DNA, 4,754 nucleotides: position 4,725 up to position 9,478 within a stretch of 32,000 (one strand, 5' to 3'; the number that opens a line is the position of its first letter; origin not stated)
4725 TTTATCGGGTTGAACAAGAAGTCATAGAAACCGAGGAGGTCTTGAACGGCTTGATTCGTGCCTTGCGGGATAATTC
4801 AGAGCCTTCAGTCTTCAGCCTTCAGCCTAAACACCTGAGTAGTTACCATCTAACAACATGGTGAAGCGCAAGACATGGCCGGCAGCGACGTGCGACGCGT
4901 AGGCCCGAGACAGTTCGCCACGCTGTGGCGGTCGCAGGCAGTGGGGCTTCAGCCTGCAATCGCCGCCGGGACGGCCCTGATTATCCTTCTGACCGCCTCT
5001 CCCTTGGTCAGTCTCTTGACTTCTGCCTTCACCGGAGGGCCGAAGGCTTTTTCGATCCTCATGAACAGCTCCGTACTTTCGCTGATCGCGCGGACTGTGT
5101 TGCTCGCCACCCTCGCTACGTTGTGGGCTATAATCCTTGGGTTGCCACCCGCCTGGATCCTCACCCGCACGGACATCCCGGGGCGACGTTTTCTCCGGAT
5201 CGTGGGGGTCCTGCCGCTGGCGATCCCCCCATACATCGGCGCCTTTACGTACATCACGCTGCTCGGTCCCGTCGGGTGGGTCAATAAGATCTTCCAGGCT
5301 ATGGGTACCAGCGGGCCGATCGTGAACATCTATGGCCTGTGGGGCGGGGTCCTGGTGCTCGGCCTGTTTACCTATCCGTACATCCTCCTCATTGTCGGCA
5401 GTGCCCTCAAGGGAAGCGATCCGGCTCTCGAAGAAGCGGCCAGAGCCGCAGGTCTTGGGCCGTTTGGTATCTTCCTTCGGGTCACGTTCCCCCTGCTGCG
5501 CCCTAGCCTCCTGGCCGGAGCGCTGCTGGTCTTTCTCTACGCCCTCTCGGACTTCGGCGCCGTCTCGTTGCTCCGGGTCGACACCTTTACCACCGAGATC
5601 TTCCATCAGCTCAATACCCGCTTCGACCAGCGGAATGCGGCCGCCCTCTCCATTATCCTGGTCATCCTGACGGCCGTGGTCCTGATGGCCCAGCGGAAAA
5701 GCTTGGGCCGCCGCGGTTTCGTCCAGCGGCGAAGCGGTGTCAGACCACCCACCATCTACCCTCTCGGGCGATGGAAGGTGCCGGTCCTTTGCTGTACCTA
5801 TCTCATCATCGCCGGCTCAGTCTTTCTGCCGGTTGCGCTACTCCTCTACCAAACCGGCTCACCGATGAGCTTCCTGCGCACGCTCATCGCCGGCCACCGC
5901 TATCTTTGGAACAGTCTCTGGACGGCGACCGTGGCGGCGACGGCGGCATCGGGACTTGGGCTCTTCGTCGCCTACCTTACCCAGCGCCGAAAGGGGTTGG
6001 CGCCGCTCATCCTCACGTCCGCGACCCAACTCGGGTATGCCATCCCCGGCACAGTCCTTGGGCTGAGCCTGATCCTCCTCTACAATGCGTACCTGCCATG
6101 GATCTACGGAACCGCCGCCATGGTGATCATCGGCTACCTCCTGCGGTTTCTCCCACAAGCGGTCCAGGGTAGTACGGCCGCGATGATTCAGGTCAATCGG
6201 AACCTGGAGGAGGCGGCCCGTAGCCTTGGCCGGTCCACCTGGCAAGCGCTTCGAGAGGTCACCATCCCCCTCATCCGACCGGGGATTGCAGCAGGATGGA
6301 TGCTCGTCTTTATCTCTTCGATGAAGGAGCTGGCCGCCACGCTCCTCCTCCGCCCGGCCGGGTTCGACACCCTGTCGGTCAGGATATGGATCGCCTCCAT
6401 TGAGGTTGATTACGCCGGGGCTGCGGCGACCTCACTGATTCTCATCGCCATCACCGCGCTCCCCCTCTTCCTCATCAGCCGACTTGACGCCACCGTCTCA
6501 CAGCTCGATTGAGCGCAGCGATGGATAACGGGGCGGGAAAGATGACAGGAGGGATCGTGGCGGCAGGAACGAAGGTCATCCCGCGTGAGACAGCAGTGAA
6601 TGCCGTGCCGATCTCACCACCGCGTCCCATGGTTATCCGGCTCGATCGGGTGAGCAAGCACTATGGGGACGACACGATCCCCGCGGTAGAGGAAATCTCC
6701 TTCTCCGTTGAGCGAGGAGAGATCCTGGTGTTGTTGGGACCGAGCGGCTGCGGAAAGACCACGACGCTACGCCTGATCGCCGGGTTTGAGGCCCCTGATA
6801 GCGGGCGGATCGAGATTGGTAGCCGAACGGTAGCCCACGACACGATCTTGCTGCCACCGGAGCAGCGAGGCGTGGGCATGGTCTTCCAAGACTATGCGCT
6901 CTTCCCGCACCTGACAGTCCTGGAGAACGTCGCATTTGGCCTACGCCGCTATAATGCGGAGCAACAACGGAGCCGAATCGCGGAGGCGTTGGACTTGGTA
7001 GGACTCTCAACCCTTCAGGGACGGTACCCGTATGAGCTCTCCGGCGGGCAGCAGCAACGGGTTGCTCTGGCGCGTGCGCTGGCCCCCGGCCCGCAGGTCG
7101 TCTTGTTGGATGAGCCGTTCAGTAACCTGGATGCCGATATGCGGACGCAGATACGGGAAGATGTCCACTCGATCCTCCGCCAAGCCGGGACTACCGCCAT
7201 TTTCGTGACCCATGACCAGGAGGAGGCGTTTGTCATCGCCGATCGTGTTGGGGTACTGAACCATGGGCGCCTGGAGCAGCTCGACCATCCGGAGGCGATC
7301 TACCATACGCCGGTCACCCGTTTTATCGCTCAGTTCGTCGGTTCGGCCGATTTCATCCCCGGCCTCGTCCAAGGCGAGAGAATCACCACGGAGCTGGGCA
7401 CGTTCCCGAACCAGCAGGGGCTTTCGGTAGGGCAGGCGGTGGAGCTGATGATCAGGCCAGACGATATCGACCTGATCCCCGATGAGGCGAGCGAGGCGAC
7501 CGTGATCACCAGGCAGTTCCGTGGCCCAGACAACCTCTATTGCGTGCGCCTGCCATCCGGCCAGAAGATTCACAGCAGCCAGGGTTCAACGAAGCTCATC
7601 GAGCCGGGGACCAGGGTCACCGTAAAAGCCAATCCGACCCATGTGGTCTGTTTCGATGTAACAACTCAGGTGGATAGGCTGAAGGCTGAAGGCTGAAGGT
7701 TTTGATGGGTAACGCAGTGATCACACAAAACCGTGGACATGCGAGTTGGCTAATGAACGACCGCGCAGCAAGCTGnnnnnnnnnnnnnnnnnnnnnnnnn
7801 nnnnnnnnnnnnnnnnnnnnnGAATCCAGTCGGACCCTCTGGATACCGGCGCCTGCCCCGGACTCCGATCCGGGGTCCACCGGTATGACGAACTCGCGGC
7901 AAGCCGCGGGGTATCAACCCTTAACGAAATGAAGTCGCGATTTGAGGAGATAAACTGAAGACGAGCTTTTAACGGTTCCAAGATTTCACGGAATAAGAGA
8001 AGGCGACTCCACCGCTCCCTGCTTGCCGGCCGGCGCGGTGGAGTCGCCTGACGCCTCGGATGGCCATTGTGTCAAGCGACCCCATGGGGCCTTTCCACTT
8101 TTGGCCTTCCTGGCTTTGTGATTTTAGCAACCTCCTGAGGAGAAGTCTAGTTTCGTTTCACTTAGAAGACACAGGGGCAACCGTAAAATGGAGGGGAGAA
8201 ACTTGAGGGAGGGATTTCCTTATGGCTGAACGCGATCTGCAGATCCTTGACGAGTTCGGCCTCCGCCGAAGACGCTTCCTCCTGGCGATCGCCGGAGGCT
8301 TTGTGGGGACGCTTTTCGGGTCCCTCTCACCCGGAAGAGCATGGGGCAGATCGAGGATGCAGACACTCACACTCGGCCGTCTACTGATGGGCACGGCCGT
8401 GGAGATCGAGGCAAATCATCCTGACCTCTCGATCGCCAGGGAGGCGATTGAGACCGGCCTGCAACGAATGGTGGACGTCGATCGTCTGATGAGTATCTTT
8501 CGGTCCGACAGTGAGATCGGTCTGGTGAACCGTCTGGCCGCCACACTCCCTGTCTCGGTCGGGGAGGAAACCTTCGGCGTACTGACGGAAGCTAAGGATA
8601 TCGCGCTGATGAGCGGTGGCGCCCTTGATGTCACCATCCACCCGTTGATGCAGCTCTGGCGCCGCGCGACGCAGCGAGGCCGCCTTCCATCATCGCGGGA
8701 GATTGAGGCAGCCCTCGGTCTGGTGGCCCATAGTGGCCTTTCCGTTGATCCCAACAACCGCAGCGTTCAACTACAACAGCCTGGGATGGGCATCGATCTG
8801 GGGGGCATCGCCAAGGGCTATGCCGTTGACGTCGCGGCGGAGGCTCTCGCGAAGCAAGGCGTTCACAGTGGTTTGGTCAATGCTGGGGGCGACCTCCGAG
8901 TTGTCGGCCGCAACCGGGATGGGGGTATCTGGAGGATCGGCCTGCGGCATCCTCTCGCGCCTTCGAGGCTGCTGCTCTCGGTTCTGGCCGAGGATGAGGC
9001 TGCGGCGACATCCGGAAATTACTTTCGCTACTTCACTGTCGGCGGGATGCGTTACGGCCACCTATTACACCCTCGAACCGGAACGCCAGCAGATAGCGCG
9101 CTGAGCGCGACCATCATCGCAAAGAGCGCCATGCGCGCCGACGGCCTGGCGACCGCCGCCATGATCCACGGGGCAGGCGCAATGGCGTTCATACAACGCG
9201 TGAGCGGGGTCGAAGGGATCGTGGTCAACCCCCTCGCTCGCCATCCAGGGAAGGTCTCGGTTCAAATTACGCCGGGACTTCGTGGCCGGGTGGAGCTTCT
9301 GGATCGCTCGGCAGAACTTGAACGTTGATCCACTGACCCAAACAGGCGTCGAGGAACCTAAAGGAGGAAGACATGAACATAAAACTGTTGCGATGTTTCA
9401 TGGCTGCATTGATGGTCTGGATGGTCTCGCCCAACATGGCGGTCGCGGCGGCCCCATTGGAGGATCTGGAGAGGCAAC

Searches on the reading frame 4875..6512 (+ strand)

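Call 9: search_protein_families(library=pfam, proteins=[window:4875-6512:+], max_evalue=1)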
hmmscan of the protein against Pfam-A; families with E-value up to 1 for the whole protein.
window:4875-6512:+ (545 aa): 1 family
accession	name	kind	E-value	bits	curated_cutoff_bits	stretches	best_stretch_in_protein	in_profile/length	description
PF00528.27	BPD_transp_1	-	3.4e-27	95.8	26.4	2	360-539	3-180/184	Binding-protein-dependent transport system inner membrane component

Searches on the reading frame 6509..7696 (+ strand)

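Call 9: search_protein_families(library=pfam, proteins=[window:6509-7696:+], max_evalue=1)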
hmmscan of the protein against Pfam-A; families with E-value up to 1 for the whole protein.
window:6509-7696:+ (395 aa): 19 families
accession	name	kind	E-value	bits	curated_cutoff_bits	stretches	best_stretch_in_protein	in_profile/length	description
PF00005.33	ABC_tran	-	1.8e-37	129.5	25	1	61-204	2-136/137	ABC transporter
PF08402.16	TOBE_2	-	1.2e-11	45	21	1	313-382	1-76/76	TOBE domain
PF13304.12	AAA_21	-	2.8e-08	34.6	27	1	163-237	224-300/304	AAA domain, putative AbiEii toxin, Type IV TA system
PF03215.21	Rad17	-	0.0013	19.2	23.8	1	69-91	44-66/186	Rad17 P-loop domain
PF13191.12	AAA_16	-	0.0033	18.4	32.6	1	69-228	23-129/167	AAA ATPase domain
PF13401.12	AAA_22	-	0.0043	17.8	27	1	70-94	5-29/130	AAA domain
PF20720.3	nSTAND3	-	0.0077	16.4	27.2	1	60-91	7-38/155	Novel STAND NTPase 3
PF13558.12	SbcC_Walker_B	-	0.011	16.4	27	1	191-215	60-84/90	SbcC/RAD50-like, Walker B motif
PF00004.35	AAA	-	0.018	16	21.2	1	74-92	2-20/131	ATPase family associated with various cellular activities (AAA)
PF25199.1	nSTAND_NTPase5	-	0.027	14.8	34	1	68-91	39-62/145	Novel STAND NTPase 5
PF07728.20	AAA_5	-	0.066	13.6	22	1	73-93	2-22/139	AAA domain (dynein-related subfamily)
PF01637.24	ATPase_2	-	0.077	13.2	33.2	1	67-90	17-40/225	ATPase domain predominantly from Archaea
PF03193.22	RsgA_GTPase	-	0.084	13.1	30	1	60-92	97-128/174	RsgA GTPase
PF13604.12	AAA_30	-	0.12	12.5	27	1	70-93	18-41/191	AAA domain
PF13481.12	AAA_25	-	0.12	12.4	27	0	68-87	31-50/195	AAA domain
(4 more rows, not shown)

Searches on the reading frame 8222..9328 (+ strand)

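Call 9: search_protein_families(library=pfam, proteins=[window:8222-9328:+], max_evalue=1)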
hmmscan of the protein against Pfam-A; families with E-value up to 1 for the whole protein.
window:8222-9328:+ (368 aa): 1 family
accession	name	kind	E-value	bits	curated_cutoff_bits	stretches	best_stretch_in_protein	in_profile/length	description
PF02424.20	ApbE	-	1.3e-76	258.1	25.6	1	56-331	1-263/266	ApbE family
